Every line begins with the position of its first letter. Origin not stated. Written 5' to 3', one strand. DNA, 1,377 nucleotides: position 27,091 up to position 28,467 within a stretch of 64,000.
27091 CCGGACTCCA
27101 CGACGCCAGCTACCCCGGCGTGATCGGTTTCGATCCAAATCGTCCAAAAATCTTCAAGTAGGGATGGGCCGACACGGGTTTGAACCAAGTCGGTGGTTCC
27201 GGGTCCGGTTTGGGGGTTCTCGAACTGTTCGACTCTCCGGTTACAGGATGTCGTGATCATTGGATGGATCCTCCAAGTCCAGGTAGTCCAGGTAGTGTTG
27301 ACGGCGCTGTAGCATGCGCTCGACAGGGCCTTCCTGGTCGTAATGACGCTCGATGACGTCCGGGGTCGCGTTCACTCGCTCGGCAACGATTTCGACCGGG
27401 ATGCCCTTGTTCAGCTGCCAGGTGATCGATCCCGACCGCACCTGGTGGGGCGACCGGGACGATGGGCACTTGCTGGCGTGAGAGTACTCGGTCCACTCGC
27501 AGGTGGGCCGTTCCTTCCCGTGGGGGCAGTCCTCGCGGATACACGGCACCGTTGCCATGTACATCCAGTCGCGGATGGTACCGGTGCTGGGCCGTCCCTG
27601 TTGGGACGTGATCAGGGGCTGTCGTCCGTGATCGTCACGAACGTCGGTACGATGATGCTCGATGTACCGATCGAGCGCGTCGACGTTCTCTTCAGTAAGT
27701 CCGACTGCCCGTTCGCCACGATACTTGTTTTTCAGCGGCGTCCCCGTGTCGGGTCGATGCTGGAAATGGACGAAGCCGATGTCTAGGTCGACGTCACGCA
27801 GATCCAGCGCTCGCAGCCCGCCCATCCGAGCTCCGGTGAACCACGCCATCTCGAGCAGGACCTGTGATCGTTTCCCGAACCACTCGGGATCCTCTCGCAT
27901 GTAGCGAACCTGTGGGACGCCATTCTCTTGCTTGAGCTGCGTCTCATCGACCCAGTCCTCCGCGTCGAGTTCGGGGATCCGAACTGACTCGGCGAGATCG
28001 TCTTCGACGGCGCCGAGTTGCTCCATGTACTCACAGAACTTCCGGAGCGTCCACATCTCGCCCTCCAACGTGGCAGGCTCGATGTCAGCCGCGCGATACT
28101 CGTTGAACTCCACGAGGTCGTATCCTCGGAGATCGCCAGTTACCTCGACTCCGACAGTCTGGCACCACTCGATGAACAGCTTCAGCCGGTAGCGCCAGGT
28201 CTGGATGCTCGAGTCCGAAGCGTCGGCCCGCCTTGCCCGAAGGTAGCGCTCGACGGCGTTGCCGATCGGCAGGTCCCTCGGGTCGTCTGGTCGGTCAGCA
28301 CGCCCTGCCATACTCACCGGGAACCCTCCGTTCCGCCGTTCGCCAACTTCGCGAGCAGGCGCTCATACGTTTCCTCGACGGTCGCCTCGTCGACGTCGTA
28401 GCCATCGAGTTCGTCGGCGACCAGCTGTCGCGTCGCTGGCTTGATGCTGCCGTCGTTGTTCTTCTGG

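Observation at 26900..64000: Integrated element of more than 37 kb carrying three distinct FtsK/HerA-superfamily ATPases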

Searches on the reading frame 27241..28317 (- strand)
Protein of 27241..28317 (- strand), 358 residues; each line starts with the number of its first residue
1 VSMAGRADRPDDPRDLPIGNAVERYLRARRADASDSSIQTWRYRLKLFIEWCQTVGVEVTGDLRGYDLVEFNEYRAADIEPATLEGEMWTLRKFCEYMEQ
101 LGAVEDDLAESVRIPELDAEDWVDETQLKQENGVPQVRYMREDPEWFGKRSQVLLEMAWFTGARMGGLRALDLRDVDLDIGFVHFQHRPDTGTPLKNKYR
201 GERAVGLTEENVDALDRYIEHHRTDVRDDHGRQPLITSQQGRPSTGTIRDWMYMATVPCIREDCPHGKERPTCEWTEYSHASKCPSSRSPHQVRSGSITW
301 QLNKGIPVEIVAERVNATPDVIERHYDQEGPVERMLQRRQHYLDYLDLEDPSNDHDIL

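Call 6: search_protein_families(library=pfam, proteins=[window:27241-28317:-], max_evalue=0.01)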
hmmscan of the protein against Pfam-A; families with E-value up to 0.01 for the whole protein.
window:27241-28317:- (358 aa): 1 family
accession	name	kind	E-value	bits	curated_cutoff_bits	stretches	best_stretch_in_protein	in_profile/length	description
PF00589.27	Phage_integrase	-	1.1e-07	32.3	27.1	1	148-315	21-154/172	Phage integrase family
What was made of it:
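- Checked: The integrase at 27241-28317(-) matches PF00589 at 1.1e-7 (call 6).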

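Call 61: search_dna_similar(query=window:27241-28317:-, collection=plasmids, mode=protein, max_rows=15)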
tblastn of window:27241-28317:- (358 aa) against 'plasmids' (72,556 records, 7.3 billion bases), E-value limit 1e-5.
Records with a match: 27; places in all: 39; records where one place covers at least 80% of the query: 18.
Best place of each record, by identity: <60% 27.
By first word of the organism name: Natrinema 4; Haloarcula 3; Halomicrobium 2; Haloferax 2; Halanaeroarchaeum 2; Salinigranum 2; Salinibaculum 1; Natronomonas 1; Halolamina 1; Haloterrigena 1; and 8 more.
By predicted mobility (MOB-suite, as given by PLSDB): non-mobilizable 27.
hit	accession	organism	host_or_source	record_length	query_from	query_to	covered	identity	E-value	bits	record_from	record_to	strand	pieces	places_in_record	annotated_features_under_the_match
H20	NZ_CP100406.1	Haloarcula marina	cell culture,sediment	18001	21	350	92%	49.2%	9e-88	295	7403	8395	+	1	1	site-specific integrase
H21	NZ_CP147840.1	Salinibaculum sp. SYNS191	cell cuture,sediment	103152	2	356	99%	45.4%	2e-87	294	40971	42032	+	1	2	site-specific integrase | J domain-containing protein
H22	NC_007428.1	Natronomonas pharaonis DSM 2160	-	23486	16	352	94%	42.1%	6e-78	267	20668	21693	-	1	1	tyrosine-type recombinase/integrase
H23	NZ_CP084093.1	Halomicrobium urmianum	cell culture,salt lake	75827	16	348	93%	41.5%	2e-76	263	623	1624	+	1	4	site-specific integrase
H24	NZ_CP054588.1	Halolamina sp. CBA1230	solar salt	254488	21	347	91%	39.7%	1e-56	206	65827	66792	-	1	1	tyrosine-type recombinase/integrase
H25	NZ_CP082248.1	Natrinema sp. SYSU A 869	cell culture,salt lake sediment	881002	38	347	87%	40.1%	2e-46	212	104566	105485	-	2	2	none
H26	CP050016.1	Haloarcula sp. JP-L23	-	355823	19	344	91%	38.1%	3e-58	210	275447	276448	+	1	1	none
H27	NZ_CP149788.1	Haloterrigena sp. KLK7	cell culture,salt lake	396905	21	347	91%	37.2%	2e-57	208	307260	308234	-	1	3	site-specific integrase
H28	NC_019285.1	Haloferax lucentense DSM 14919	-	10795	20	327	86%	39.3%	1e-51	191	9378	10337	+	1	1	site-specific integrase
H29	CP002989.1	halophilic archaeon DL31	-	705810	20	344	91%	37.2%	4e-54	198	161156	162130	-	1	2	integrase domain protein SAM domain protein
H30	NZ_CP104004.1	Salinirubellus salinus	cell cuture,Zhoushan marine solar ...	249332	3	340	94%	35.1%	1e-48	182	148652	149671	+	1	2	site-specific integrase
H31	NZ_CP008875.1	Halanaeroarchaeum sulfurireducens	-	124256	21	346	91%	35.9%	1e-53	197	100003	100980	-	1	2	site-specific integrase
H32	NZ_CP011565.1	Halanaeroarchaeum sulfurireducens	-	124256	21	346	91%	35.9%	1e-53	197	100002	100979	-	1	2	site-specific integrase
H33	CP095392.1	Natribaculum breve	cell culture,saline soil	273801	19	344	91%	34.7%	2e-51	190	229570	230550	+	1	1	record has no annotation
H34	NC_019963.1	Natrinema pellirubrum DSM 15624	-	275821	16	341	91%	34.4%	9e-51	189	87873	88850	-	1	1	tyrosine-type recombinase/integrase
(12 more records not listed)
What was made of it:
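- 27241..28317 (-): Tyrosine integrase, 358 aa, intact. It is 49% identical to the integrase of an 18-kb Haloarcula marina plasmid and 42% to that of Natronomonas PL23 (call 61).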

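Call 63: get_annotated_region(hit=H20, flank=9000)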
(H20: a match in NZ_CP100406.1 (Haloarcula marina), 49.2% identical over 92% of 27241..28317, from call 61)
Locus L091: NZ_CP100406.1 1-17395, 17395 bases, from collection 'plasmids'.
description: Halomicroarcula marina strain DT1 plasmid unnamed2, complete sequence
organism: Haloarcula marina (NCBI taxid 2961574)
taxonomy: Archaea; Euryarchaeota; Halobacteria; Halobacteriales; Haloarculaceae; Haloarcula; Haloarcula marina
host: -; source: cell culture,sediment; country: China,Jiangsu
typing (MOB-suite, as given by PLSDB): non-mobilizable
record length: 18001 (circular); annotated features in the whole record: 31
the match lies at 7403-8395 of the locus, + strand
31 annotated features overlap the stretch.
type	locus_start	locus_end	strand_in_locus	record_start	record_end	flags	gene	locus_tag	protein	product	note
CDS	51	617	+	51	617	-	-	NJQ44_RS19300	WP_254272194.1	hypothetical protein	-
CDS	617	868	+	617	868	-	-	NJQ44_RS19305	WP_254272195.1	hypothetical protein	-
CDS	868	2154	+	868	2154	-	-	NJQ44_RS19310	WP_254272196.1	hypothetical protein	-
CDS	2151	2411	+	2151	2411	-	-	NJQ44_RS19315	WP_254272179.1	hypothetical protein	-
CDS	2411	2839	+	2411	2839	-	-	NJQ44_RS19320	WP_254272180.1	hypothetical protein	-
CDS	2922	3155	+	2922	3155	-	-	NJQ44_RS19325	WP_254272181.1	hypothetical protein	-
CDS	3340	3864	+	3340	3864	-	-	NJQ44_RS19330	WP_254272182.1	hypothetical protein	-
CDS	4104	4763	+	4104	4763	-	-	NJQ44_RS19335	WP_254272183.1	site-specific integrase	GO:0015074 - DNA integration [Evidence IEA]; GO:0006310 - DNA recombination [Evidence IEA]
CDS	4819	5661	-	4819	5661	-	-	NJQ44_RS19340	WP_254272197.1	hypothetical protein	-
CDS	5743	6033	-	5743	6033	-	-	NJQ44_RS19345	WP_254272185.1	hypothetical protein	-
CDS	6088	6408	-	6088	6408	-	-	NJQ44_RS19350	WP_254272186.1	MarR family transcriptional regulator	-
CDS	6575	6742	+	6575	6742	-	-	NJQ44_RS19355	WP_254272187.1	CopG family transcriptional regulator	-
CDS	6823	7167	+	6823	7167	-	-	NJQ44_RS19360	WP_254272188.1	hypothetical protein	-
CDS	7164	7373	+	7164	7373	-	-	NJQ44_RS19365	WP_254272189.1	sigma-70 region 4 domain-containing protein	-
CDS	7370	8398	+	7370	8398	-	-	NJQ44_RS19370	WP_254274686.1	site-specific integrase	-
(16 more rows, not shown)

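Call 78: search_protein_families(library=phrogs, proteins=[window:27241-28317:-], max_evalue=0.001)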
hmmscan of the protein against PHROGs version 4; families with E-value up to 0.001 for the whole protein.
window:27241-28317:- (358 aa): 2 families
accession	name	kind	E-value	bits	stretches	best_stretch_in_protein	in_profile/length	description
phrog_1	-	integration and excision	2.2e-19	71.2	1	19-328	167-434/611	integrase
phrog_216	-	integration and excision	6.1e-10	39.7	1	148-316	73-211/301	integrase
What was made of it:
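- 27241..28317 (-): PF00589 at 1.1e-7 (call 6) and phrog_1 integrase at 2e-19 (call 78).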
